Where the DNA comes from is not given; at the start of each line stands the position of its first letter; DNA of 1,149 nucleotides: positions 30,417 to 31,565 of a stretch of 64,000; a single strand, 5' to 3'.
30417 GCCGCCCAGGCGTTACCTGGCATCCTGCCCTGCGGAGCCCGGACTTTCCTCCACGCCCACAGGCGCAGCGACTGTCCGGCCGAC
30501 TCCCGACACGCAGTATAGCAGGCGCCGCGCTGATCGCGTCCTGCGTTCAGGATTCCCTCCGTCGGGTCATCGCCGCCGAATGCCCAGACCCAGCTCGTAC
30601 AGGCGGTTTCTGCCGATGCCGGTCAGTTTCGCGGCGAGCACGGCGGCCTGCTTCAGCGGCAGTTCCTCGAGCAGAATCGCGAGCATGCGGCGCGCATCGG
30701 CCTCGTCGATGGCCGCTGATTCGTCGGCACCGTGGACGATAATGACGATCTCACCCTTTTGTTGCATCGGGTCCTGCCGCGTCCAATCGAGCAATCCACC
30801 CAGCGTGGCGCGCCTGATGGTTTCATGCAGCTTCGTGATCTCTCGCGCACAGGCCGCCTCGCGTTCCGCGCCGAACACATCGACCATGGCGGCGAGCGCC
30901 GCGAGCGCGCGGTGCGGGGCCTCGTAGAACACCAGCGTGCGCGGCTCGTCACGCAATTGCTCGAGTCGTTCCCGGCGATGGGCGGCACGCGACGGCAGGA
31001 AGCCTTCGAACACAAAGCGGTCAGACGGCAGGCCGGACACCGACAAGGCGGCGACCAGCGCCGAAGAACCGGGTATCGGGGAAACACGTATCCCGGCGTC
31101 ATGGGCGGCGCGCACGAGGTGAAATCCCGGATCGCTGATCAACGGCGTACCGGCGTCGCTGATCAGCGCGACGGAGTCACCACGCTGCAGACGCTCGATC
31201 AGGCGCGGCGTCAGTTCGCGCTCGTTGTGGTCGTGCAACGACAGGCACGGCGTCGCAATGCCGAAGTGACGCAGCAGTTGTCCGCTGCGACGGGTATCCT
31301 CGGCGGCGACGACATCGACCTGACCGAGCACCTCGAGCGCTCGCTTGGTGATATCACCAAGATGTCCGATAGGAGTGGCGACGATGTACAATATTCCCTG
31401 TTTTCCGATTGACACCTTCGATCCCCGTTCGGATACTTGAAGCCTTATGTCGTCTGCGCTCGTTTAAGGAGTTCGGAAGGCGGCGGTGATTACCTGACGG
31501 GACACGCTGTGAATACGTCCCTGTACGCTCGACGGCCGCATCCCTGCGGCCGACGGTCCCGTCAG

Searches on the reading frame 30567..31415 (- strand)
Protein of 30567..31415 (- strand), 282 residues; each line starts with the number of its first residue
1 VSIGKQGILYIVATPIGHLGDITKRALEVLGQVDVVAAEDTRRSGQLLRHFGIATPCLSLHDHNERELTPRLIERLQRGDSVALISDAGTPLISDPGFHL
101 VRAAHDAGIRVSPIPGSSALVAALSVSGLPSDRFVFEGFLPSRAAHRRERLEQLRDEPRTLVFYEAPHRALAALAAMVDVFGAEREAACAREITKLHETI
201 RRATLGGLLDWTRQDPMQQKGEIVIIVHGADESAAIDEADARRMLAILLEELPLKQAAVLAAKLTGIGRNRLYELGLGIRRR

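Call 38: find_encoding_contigs(protein=window:30567-31415:-, flank=10000, max_places=6)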
Protein window:30567-31415:- (282 aa): no gene with exactly this product is on record in the collection.
